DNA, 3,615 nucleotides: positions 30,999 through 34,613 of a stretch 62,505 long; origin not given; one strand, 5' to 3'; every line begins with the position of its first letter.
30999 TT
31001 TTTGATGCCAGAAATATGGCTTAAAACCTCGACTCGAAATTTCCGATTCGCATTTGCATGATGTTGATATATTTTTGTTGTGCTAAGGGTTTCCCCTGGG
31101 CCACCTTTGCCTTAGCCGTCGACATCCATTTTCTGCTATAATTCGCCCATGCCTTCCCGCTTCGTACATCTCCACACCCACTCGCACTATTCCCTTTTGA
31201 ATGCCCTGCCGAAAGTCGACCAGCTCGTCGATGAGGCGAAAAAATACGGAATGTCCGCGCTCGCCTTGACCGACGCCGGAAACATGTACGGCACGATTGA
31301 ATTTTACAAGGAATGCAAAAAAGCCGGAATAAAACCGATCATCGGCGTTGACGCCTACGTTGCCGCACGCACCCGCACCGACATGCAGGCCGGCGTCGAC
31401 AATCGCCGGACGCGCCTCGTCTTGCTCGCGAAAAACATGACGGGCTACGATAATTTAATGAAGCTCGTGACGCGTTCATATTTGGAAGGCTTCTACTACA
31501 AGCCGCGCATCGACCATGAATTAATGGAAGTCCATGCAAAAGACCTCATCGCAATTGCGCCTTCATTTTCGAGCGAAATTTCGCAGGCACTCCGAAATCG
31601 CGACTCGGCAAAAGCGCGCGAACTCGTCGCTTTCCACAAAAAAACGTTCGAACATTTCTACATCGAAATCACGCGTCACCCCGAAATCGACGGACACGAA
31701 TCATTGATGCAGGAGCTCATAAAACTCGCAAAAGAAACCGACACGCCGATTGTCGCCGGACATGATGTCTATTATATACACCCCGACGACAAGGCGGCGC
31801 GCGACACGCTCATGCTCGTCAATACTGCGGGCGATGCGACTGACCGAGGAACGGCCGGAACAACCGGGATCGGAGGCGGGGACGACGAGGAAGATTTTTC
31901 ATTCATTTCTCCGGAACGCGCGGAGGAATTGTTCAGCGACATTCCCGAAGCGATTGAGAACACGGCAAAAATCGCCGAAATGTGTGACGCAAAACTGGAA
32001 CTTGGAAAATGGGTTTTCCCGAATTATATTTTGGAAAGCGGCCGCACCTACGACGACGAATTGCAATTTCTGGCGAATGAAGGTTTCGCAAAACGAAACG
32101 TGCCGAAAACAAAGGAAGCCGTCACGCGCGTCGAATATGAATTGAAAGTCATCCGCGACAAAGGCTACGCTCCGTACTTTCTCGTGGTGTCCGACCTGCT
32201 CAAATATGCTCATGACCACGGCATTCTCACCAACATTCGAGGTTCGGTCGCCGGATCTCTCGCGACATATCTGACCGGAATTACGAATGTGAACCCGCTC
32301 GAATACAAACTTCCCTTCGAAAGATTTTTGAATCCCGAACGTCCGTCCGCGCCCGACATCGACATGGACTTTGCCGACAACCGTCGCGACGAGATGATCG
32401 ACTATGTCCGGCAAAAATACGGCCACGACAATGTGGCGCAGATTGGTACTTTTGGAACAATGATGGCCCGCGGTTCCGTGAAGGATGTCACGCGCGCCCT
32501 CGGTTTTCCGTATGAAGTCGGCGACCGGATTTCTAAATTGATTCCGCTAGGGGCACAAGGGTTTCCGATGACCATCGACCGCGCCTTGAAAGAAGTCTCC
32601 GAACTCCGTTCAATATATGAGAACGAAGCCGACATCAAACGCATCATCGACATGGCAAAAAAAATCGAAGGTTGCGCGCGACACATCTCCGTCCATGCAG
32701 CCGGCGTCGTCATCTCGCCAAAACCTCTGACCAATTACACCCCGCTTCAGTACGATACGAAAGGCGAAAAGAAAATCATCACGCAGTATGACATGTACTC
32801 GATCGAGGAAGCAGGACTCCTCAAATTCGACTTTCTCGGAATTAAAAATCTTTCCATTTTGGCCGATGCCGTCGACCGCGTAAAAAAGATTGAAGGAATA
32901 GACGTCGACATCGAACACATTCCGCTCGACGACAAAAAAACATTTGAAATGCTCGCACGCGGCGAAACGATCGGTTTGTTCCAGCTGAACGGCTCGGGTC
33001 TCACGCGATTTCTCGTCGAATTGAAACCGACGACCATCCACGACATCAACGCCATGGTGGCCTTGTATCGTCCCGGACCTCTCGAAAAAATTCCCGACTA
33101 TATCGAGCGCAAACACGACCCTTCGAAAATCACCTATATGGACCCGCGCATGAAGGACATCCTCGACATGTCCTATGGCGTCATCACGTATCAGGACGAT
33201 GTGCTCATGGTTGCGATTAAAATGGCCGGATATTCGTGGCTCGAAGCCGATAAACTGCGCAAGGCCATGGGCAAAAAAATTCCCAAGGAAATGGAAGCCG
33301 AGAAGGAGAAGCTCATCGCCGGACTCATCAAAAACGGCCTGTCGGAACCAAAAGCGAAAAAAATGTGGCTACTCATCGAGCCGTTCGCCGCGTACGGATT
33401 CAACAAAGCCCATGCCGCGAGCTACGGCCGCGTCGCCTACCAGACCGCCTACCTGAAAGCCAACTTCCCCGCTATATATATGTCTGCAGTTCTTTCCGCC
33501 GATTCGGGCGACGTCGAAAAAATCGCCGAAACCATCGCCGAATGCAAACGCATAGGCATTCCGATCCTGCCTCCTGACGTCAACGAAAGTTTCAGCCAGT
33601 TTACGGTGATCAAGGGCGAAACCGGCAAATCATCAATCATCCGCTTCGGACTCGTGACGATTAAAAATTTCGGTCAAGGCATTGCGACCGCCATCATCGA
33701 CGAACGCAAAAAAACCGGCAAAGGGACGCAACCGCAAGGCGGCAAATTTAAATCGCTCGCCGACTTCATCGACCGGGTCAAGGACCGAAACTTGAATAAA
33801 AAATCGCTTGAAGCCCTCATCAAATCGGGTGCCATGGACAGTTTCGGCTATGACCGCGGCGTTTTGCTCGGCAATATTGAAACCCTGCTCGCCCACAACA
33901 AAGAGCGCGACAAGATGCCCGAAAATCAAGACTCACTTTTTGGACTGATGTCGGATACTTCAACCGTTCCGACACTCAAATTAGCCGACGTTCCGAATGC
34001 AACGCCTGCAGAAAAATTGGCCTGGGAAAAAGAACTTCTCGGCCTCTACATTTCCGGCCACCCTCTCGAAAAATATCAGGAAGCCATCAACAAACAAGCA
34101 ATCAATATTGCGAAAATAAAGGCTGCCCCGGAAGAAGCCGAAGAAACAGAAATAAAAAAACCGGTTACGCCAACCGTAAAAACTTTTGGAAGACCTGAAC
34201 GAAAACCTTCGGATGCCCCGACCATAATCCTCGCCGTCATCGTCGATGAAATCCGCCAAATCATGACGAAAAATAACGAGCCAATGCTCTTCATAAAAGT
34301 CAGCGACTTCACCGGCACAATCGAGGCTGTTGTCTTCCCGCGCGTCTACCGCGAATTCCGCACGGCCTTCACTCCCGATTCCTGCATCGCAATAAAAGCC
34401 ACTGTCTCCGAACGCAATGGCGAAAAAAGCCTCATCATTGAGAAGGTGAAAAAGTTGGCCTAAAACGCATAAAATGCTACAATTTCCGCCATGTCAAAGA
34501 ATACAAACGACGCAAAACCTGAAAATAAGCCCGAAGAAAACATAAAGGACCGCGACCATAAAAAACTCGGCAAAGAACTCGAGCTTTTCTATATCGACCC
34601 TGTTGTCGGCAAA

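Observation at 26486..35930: Three copies of a ~95-bp element with perfect 20-21-bp inverted repeats; core flipped relative to conserved asymmetric flanks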

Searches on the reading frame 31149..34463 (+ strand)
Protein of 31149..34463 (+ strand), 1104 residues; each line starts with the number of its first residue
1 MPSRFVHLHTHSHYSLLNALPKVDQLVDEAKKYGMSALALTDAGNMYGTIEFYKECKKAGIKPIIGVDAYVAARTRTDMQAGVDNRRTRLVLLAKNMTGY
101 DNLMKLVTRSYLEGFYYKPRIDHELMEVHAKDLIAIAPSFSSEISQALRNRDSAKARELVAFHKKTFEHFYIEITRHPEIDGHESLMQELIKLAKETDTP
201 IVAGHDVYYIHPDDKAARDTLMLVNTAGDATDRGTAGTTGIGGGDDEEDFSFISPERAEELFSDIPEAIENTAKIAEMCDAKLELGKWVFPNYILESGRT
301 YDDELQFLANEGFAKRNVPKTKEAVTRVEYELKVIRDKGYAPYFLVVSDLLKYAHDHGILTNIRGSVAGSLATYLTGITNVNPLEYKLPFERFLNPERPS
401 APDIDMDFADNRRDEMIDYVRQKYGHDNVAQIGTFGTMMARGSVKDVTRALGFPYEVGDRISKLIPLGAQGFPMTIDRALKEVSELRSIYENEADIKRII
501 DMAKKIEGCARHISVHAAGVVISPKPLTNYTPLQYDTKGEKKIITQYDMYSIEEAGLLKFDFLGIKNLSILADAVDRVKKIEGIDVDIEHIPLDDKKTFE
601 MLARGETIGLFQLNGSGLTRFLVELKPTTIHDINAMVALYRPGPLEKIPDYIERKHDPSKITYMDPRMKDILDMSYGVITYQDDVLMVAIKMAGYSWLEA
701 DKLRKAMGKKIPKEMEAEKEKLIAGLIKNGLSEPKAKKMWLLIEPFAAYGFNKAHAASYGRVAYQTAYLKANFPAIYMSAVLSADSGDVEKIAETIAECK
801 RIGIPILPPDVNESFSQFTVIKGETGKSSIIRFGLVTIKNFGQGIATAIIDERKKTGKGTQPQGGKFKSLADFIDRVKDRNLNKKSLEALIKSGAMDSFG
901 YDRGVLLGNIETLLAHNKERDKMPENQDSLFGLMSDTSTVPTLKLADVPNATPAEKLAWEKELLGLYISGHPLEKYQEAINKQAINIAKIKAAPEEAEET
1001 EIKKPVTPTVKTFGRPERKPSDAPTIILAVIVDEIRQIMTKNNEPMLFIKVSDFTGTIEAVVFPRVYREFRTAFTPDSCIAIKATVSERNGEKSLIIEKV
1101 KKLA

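Call 13: search_protein_families(library=pfam, proteins=[window:31149-34463:+])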
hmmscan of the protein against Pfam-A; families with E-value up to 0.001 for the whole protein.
window:31149-34463:+ (1104 aa): 5 families
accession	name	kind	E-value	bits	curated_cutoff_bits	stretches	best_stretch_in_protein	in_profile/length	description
PF07733.18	DNA_pol3_alpha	-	1.3e-93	313.8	23.9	1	304-564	2-260/260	Bacterial DNA polymerase III alpha NTPase domain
PF17657.6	DNA_pol3_finger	-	1.6e-53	180.9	22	1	567-730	1-166/166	Bacterial DNA polymerase III alpha subunit finger domain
PF02811.25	PHP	-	5.8e-51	173.5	26.4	1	7-177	1-164/164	PHP domain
PF14579.12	HHH_6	-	3.1e-25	88.7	25.6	1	803-904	1-88/90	Helix-hairpin-helix motif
PF01336.31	tRNA_anti-codon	-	4.1e-11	43.1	27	1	1029-1103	4-75/75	OB-fold nucleic acid binding domain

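Call 17: find_homologous_proteins(query=window:31149-34463:+, max_evalue=1e-100)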
Query window:31149-34463:+ (1104 aa): 8000 proteins with E <= 1e-100 among 8000 candidates; the best 120 are listed.
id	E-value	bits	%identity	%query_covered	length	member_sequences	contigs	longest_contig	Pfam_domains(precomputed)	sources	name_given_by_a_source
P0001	0.0e+0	2489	100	100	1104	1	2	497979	PF02811.27,PF14579.13,PF01336.32,PF17657.7,PF07733.19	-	-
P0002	0.0e+0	2076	83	100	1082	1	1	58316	PF02811.27,PF14579.13,PF01336.32,PF17657.7,PF07733.19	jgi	jgi:DNA polymerase-3 subunit alpha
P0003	0.0e+0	1980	79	100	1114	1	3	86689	PF02811.27,PF14579.13,PF01336.32,PF17657.7,PF07733.19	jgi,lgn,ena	jgi:DNA polymerase-3 subunit alpha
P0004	0.0e+0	1960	78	100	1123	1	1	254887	PF02811.27,PF14579.13,PF01336.32,PF17657.7,PF07733.19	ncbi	-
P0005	0.0e+0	1924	76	100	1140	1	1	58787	PF02811.27,PF14579.13,PF01336.32,PF17657.7,PF07733.19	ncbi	-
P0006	0.0e+0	1857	74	100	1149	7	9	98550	PF02811.27,PF14579.13,PF01336.32,PF17657.7,PF07733.19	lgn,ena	-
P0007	0.0e+0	1852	73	100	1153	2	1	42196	PF02811.27,PF14579.13,PF01336.32,PF17657.7,PF07733.19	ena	-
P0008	0.0e+0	1848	73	100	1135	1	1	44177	PF02811.27,PF14579.13,PF01336.32,PF17657.7,PF07733.19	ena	-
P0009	0.0e+0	1834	73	100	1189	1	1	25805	PF02811.27,PF14579.13,PF01336.32,PF17657.7,PF07733.19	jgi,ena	jgi:DNA polymerase-3 subunit alpha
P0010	0.0e+0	1831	74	100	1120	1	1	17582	PF02811.27,PF14579.13,PF01336.32,PF17657.7,PF07733.19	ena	-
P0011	0.0e+0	1827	72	100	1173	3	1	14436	PF02811.27,PF14579.13,PF01336.32,PF17657.7,PF07733.19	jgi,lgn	jgi:DNA polymerase-3 subunit alpha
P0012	0.0e+0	1799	71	100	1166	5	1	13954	PF02811.27,PF14579.13,PF01336.32,PF17657.7,PF07733.19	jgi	-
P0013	0.0e+0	1797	73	100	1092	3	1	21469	PF02811.27,PF14579.13,PF01336.32,PF17657.7,PF07733.19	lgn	-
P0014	0.0e+0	1793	74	98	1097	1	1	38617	PF02811.27,PF14579.13,PF01336.32,PF17657.7,PF07733.19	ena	-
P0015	0.0e+0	1793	72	100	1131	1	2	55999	PF02811.27,PF14579.13,PF01336.32,PF17657.7,PF07733.19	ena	-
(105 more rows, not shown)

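Call 18: find_encoding_contigs(protein=P0001, flank=10000, max_places=10)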
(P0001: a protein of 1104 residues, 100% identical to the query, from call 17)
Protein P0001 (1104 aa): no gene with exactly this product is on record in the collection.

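Call 19: find_encoding_contigs(protein=P0002, flank=10000, max_places=10)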
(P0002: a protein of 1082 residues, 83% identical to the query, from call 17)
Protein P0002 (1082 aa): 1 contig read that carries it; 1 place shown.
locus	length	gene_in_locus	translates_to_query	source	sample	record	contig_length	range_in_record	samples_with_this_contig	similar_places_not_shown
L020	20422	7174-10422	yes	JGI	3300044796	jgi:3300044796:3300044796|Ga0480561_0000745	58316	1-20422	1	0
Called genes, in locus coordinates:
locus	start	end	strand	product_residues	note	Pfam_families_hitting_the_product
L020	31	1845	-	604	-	-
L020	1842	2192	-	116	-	PF12728:HTH_17 (faint)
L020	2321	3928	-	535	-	PF16403:Bact_surface_Ig-like, PF00041:fn3 (faint), PF16656:Pur_ac_phosph_N (weak)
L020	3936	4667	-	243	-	-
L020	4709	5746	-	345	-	-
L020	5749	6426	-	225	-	-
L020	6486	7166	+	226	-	PF01351:RNase_HII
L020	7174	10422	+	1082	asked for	PF02811:PHP, PF07733:DNA_pol3_alpha, PF17657:DNA_pol3_finger, PF14579:HHH_6, PF01336:tRNA_anti-codon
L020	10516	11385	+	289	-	PF00800:PDT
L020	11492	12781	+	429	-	PF00587:tRNA-synt_2b, PF03129:HGTP_anticodon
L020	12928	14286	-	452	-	-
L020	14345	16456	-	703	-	PF02518:HATPase_c, PF00204:DNA_gyraseB, PF01751:Toprim, PF00986:DNA_gyraseB_C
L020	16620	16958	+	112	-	-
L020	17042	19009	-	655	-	PF03483:B3_4, PF03484:B5, PF03147:FDX-ACB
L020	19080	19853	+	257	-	PF00512:HisKA (weak), PF02518:HATPase_c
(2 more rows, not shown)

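Call 20: find_encoding_contigs(protein=P0003, flank=10000, max_places=10)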
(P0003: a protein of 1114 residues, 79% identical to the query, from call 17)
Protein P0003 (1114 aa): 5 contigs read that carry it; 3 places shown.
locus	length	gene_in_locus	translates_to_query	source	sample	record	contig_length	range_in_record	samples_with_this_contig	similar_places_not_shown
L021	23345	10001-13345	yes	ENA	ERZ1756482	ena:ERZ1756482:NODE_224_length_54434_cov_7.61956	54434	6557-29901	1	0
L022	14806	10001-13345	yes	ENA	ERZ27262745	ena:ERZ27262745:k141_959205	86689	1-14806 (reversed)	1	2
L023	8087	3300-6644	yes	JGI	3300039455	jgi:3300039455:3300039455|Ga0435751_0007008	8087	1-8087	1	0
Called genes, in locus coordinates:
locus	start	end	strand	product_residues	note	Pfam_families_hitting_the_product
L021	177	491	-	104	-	PF13083:KH_KhpA-B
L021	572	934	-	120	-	PF00886:Ribosomal_S16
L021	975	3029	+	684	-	PF08206:OB_RNB (faint), PF17849:OB_Dis3, PF17876:CSD2, PF00773:RNB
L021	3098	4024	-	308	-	-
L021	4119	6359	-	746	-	PF02463:SMC_N, PF13175:AAA_15, PF13476:AAA_23, PF13304:AAA_21 (faint)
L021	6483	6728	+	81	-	-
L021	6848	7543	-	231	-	PF22935:RM44_endonuclase, PF14622:Ribonucleas_3_3, PF00636:Ribonuclease_3, PF00035:dsrm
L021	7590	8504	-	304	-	PF01029:NusB, PF00293:NUDIX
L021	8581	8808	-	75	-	PF01783:Ribosomal_L32p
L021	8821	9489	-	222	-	PF01351:RNase_HII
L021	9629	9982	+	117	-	-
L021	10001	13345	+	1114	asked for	PF02811:PHP, PF07733:DNA_pol3_alpha, PF17657:DNA_pol3_finger, PF14579:HHH_6, PF01336:tRNA_anti-codon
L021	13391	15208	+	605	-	PF07973:tRNA_SAD (weak), PF00587:tRNA-synt_2b, PF03129:HGTP_anticodon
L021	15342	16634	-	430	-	-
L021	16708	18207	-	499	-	PF18911:PKD_4 (faint)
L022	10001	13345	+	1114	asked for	PF02811:PHP, PF07733:DNA_pol3_alpha, PF17657:DNA_pol3_finger, PF14579:HHH_6, PF01336:tRNA_anti-codon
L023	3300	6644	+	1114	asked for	PF02811:PHP, PF07733:DNA_pol3_alpha, PF17657:DNA_pol3_finger, PF14579:HHH_6, PF01336:tRNA_anti-codon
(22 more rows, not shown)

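Call 21: find_encoding_contigs(protein=P0004, flank=10000, max_places=10)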
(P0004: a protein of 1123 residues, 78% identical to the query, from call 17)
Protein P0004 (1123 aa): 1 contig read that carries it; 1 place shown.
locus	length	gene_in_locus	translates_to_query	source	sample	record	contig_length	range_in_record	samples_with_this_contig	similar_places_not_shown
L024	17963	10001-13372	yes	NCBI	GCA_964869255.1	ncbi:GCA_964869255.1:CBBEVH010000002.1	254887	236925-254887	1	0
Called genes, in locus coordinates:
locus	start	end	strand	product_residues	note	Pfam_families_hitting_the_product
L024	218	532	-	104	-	PF13083:KH_KhpA-B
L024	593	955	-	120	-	PF00886:Ribosomal_S16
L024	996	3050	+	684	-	PF08206:OB_RNB (faint), PF17849:OB_Dis3 (weak), PF17876:CSD2, PF00773:RNB, PF00575:S1 (weak)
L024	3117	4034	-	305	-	-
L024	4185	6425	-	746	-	PF02463:SMC_N, PF13175:AAA_15, PF13476:AAA_23 (faint), PF13304:AAA_21 (faint)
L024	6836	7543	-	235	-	PF22935:RM44_endonuclase (weak), PF14622:Ribonucleas_3_3, PF00636:Ribonuclease_3, PF00035:dsrm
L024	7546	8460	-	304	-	PF01029:NusB, PF00293:NUDIX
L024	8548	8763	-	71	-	PF01783:Ribosomal_L32p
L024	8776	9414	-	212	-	PF01351:RNase_HII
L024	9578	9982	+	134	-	-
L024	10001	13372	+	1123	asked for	PF02811:PHP, PF07733:DNA_pol3_alpha, PF17657:DNA_pol3_finger, PF14579:HHH_6, PF01336:tRNA_anti-codon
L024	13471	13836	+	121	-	-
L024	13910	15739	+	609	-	PF07973:tRNA_SAD (weak), PF00587:tRNA-synt_2b, PF03129:HGTP_anticodon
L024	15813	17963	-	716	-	?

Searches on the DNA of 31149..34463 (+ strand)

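Call 65: search_rna_families(sources=[L020, L025, L028, L026, L036, L013, L012], threshold=gathering)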
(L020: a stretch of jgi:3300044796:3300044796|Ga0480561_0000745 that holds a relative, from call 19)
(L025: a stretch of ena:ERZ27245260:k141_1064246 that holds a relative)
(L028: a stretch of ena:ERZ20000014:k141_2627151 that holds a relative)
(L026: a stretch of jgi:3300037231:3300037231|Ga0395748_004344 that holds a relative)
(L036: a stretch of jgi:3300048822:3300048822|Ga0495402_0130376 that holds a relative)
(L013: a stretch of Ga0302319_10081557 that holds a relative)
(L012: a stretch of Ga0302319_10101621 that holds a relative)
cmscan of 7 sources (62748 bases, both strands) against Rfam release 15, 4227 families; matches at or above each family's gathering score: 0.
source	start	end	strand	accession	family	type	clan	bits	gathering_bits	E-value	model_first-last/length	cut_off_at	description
